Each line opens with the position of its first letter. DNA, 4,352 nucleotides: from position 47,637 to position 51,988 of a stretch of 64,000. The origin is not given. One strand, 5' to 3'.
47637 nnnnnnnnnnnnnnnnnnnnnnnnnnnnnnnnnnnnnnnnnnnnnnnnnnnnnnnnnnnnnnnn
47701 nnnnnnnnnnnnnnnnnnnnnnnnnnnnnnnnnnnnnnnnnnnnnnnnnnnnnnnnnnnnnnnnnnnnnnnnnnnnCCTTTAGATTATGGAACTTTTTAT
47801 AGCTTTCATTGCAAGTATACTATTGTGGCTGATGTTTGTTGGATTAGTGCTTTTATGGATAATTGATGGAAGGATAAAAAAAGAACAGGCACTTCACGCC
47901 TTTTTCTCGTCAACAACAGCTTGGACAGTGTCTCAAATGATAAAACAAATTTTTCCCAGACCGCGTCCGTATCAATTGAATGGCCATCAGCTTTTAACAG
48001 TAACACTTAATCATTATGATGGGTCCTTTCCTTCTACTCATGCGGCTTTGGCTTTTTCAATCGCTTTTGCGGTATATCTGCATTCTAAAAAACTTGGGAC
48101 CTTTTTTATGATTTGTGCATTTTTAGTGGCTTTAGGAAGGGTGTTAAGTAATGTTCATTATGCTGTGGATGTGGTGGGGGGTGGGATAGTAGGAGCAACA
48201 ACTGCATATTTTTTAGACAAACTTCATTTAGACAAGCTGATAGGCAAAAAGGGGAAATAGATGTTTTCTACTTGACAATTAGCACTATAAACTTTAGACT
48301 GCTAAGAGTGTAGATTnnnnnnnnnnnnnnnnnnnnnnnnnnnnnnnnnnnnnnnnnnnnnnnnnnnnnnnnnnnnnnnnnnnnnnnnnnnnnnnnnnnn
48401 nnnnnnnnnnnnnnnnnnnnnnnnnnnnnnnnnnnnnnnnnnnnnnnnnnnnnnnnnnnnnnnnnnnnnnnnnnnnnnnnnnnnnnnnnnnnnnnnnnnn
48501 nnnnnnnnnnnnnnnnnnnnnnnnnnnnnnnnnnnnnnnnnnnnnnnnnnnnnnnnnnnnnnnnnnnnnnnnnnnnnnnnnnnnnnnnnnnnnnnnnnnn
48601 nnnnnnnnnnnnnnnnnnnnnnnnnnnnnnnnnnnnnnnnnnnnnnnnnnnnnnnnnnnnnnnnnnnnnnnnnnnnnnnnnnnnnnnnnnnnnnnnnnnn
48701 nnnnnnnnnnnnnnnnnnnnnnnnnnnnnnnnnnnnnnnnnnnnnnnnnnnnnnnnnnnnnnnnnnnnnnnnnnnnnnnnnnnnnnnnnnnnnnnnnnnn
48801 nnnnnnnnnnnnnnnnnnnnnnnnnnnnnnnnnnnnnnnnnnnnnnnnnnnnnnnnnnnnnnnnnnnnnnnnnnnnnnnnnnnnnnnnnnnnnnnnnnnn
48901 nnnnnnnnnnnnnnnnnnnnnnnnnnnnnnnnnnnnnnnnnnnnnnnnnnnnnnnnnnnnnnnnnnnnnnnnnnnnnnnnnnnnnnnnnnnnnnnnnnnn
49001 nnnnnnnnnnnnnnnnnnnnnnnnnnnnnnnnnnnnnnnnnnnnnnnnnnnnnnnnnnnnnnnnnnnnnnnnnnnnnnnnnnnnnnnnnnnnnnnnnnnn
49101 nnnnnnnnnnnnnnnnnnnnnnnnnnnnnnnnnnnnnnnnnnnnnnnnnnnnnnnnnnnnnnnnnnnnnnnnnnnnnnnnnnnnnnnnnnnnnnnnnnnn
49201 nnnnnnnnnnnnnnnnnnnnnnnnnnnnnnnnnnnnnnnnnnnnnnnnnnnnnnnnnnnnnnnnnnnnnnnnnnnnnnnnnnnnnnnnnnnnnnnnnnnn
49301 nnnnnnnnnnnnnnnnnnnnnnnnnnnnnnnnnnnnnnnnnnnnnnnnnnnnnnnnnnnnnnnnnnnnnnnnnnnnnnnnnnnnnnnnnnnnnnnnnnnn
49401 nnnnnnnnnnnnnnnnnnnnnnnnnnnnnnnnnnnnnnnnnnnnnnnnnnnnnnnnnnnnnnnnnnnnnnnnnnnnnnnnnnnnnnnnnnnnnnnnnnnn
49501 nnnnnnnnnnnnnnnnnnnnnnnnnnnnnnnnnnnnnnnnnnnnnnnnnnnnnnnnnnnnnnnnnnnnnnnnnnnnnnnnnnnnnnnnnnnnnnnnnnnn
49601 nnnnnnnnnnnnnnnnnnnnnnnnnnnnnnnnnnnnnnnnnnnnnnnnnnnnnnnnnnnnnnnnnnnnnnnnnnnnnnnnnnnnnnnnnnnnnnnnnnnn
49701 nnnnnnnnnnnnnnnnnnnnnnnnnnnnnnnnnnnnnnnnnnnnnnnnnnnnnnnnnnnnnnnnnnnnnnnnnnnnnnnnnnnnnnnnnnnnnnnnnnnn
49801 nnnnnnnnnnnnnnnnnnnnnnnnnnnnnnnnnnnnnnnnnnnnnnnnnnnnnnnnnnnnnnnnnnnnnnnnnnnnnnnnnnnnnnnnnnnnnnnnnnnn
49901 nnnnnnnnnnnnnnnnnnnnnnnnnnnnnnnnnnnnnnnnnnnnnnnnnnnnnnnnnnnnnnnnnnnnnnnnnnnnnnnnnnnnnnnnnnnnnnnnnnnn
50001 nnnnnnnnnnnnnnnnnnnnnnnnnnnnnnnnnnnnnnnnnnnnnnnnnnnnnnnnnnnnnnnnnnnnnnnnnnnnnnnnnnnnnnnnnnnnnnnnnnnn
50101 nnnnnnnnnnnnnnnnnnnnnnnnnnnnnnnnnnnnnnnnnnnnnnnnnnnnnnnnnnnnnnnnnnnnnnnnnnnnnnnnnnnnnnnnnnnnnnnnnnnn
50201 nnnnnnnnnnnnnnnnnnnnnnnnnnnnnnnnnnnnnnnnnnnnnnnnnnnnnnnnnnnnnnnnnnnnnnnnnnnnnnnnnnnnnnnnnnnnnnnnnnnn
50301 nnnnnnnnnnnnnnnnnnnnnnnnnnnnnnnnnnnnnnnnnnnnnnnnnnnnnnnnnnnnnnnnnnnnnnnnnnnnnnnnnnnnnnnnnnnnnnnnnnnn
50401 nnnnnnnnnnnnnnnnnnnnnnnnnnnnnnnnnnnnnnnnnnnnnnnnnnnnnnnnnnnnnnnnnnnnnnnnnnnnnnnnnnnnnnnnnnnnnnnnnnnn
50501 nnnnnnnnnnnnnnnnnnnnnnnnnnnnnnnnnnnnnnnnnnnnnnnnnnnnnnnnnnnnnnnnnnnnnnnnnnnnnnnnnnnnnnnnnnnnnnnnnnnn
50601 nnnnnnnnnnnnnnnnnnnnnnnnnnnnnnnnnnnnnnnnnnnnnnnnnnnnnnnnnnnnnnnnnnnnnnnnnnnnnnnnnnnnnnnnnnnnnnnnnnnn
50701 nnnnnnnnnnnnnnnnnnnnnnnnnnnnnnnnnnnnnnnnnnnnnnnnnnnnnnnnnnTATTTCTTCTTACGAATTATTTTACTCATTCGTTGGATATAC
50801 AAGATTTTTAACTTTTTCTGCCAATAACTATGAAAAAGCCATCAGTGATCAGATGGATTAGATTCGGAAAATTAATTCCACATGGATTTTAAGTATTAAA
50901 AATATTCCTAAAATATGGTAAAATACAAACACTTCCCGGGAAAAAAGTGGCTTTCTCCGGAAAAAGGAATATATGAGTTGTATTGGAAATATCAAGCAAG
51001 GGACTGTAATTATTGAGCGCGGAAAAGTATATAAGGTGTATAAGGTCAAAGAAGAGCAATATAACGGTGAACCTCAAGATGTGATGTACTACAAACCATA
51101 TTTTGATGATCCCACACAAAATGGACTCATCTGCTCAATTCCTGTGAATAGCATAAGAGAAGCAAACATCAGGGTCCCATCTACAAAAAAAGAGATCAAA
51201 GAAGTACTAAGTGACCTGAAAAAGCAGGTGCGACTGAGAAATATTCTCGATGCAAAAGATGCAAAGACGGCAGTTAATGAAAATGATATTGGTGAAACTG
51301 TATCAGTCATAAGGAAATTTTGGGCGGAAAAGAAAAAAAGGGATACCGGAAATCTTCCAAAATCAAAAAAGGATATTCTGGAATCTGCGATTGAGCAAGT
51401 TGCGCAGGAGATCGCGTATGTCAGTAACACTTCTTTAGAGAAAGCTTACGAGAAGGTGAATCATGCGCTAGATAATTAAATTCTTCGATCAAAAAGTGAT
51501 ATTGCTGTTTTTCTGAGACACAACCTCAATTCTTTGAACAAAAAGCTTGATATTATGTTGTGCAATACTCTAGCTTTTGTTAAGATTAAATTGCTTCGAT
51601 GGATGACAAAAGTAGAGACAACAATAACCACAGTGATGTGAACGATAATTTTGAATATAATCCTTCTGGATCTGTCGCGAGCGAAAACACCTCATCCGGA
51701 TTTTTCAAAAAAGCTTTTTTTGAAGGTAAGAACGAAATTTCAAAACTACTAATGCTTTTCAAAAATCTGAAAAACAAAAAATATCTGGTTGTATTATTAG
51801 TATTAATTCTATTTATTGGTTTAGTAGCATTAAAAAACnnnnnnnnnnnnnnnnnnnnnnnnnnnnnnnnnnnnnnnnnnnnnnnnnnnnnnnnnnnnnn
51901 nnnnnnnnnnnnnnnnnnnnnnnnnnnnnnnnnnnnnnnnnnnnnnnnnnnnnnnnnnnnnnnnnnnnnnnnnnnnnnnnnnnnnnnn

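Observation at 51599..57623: Thioester-less alpha-2-macroglobulin-like giant protein paired with a MEMO1-family gene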

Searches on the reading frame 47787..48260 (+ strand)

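Call 3: search_protein_families(library=pfam, proteins=[window:47787-48260:+], max_evalue=0.01)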
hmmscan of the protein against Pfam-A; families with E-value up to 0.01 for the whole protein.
window:47787-48260:+ (157 aa): 6 families
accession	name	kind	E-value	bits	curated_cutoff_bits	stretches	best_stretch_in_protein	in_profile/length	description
PF01569.27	PAP2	-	8.1e-20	71.3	27.2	1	35-143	2-121/130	PAP2 superfamily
PF14378.12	PAP2_3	-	8.3e-09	36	27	1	12-140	39-188/190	PAP2 superfamily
PF02681.20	DUF212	-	8.2e-05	23.2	26.5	1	38-113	5-74/126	Divergent PAP2 family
PF14360.12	PAP2_C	-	0.00074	20.5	27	1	85-140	10-69/74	PAP2 superfamily C-terminal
PF01266.30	DAO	-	0.0036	17.3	27.9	1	129-146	4-21/353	FAD dependent oxidoreductase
PF13450.12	NAD_binding_8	-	0.0074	17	21.9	0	129-147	1-19/68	NAD(P)-binding Rossmann-like domain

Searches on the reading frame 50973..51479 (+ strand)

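Call 3: search_protein_families(library=pfam, proteins=[window:50973-51479:+], max_evalue=0.01)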
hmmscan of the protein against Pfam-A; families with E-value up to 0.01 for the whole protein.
window:50973-51479:+ (168 aa): 1 family
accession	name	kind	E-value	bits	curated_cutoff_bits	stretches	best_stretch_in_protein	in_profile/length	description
PF21095.3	CarD_C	-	0.00043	20.7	23.1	1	95-162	22-86/87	CarD, C-terminal domain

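Call 4: search_protein_families(library=ncbifam, proteins=[window:50973-51479:+], max_evalue=0.01)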
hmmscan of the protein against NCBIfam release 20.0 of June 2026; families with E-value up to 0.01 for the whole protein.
window:50973-51479:+ (168 aa): 0 families

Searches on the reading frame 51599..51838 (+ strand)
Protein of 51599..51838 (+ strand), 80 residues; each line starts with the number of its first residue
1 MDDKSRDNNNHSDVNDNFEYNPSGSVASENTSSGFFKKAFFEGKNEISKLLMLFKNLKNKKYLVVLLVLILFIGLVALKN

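Call 56: search_protein_families(library=pfam, proteins=[window:51599-51838:+], max_evalue=1)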
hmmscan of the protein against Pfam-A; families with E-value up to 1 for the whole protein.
seq(80 aa): 0 families
